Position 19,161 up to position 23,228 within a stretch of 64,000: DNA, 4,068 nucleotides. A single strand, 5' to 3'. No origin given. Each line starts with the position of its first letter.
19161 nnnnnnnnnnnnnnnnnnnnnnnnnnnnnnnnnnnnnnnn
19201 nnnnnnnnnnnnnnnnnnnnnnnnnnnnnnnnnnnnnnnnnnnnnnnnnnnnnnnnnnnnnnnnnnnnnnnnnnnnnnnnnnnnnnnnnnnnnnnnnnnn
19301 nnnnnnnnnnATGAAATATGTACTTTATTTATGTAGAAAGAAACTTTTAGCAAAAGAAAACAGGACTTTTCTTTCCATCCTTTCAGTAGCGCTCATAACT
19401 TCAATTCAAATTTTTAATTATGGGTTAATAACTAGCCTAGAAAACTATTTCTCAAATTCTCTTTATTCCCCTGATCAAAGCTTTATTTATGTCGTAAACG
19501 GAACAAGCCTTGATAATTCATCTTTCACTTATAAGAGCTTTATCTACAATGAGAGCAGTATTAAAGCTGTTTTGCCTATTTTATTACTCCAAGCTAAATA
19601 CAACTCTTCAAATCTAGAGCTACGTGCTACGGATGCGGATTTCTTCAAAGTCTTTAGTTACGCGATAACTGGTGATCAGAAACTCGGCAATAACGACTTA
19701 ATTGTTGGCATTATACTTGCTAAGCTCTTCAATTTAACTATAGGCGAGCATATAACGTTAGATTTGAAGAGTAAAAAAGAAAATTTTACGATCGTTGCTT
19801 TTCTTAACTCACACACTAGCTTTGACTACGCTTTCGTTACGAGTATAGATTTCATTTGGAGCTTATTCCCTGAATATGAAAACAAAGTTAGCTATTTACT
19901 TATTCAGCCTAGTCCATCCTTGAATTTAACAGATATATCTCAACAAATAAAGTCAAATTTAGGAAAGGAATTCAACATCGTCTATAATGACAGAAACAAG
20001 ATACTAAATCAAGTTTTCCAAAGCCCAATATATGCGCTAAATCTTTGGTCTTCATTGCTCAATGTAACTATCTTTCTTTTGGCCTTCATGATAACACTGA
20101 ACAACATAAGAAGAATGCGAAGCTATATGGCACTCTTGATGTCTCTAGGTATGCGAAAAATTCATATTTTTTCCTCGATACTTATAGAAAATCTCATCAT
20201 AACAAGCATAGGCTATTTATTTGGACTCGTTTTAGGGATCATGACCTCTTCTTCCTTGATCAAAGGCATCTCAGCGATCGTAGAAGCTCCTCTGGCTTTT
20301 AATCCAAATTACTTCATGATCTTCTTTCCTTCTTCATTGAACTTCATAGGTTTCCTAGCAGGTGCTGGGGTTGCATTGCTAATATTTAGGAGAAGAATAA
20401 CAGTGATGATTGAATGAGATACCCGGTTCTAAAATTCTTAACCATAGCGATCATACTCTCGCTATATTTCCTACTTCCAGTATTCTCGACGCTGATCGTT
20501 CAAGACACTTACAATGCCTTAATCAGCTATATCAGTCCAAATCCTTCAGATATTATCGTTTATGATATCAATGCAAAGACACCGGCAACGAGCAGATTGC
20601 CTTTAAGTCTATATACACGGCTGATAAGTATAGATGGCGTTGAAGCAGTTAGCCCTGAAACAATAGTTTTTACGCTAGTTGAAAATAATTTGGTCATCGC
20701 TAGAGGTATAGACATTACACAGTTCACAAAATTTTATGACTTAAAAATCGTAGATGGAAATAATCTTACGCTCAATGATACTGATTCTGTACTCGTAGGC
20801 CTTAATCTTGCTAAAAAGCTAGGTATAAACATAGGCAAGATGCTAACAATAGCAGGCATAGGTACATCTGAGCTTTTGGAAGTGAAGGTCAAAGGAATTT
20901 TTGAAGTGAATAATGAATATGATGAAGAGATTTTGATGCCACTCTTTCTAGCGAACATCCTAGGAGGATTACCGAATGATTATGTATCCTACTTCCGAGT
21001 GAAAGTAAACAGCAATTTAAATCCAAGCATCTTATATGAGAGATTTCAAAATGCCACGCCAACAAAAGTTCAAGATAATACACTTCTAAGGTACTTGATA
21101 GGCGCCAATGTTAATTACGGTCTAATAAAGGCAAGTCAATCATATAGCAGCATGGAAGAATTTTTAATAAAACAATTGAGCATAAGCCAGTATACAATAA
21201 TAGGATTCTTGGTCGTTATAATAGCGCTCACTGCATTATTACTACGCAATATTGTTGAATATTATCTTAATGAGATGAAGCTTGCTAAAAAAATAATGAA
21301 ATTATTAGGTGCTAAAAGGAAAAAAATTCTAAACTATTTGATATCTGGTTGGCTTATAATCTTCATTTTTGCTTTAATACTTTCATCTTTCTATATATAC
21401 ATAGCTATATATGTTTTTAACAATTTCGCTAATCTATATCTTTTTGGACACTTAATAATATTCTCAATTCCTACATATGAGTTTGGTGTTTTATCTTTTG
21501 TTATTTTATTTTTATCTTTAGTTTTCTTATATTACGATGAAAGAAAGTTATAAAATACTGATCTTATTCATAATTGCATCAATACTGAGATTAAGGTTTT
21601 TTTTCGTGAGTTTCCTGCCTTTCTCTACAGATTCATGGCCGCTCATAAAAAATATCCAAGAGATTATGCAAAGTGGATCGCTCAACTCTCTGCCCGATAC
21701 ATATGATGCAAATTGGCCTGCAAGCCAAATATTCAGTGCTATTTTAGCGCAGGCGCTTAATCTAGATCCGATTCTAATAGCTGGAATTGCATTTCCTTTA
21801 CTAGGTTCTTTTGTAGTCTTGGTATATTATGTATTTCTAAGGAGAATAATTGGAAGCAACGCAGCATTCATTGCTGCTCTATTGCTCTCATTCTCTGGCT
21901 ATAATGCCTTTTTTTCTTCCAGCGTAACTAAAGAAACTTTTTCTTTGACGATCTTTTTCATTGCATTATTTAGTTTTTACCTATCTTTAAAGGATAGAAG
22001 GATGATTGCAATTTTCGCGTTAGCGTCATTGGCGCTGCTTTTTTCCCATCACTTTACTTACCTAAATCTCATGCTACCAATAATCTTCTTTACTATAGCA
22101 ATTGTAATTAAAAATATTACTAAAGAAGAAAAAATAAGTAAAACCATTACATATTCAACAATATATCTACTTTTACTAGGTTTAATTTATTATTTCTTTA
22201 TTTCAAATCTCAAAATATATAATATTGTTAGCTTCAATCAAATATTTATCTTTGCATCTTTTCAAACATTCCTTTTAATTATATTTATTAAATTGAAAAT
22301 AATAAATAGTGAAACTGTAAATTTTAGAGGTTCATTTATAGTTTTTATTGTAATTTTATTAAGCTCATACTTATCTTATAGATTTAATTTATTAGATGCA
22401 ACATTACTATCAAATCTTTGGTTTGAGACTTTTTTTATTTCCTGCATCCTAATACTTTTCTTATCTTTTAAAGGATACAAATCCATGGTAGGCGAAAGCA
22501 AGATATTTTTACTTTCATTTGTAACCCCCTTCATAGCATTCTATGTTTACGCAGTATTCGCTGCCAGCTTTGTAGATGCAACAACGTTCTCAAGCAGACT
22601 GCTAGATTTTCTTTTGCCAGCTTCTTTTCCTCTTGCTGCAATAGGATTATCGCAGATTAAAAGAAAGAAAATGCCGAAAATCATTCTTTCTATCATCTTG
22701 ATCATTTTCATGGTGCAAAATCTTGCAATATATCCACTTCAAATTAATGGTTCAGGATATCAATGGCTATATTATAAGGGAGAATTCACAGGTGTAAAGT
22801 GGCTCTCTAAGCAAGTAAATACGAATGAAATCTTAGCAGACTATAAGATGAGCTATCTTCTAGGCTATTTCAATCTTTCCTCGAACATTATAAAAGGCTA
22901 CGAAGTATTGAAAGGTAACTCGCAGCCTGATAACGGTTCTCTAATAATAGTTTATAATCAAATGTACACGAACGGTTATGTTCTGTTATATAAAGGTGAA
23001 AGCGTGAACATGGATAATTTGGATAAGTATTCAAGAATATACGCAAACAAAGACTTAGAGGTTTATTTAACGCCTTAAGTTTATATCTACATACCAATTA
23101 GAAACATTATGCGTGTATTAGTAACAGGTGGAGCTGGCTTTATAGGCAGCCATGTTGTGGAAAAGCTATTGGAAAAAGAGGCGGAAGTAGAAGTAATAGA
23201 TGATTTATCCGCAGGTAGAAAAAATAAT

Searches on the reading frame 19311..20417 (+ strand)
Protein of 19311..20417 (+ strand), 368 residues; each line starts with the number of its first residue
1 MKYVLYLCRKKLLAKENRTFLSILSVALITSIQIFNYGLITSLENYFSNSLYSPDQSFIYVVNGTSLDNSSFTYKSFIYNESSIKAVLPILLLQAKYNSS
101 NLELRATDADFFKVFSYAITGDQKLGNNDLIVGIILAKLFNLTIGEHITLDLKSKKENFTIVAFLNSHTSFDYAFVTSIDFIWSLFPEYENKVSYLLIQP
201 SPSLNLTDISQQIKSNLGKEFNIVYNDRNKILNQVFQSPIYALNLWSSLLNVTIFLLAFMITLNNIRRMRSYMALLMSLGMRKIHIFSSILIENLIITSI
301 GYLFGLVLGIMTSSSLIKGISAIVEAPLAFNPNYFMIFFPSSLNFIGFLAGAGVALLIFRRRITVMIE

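Call 114: search_protein_families(library=pfam, proteins=[window:19311-20417:+], max_evalue=0.001)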
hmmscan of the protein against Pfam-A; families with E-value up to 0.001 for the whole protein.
window:19311-20417:+ (368 aa): 2 families
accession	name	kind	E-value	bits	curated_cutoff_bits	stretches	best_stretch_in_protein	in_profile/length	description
PF12704.14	MacB_PCD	-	4.8e-11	43.8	27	1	23-214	5-205/207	MacB-like periplasmic core domain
PF02687.27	FtsX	-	5.5e-09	36.6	25.5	1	252-358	9-103/120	FtsX-like permease C-terminal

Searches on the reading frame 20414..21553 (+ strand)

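Call 114: search_protein_families(library=pfam, proteins=[window:20414-21553:+], max_evalue=0.001)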
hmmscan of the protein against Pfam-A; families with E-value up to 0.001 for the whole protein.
window:20414-21553:+ (379 aa): 2 families
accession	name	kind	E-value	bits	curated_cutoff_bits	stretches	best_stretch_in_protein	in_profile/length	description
PF12704.14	MacB_PCD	-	2.6e-11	44.7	27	1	26-205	19-198/207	MacB-like periplasmic core domain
PF02687.27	FtsX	-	2.1e-07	31.5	25.5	1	264-371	2-107/120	FtsX-like permease C-terminal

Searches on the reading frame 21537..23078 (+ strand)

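Call 114: search_protein_families(library=pfam, proteins=[window:21537-23078:+], max_evalue=0.001)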
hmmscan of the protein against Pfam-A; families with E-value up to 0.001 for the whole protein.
window:21537-23078:+ (513 aa): 1 family
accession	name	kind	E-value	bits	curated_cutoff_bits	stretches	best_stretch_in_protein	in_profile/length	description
PF13231.12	PMT_2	-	0.00015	22.5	26.1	1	88-214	30-152/160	Dolichyl-phosphate-mannose-protein mannosyltransferase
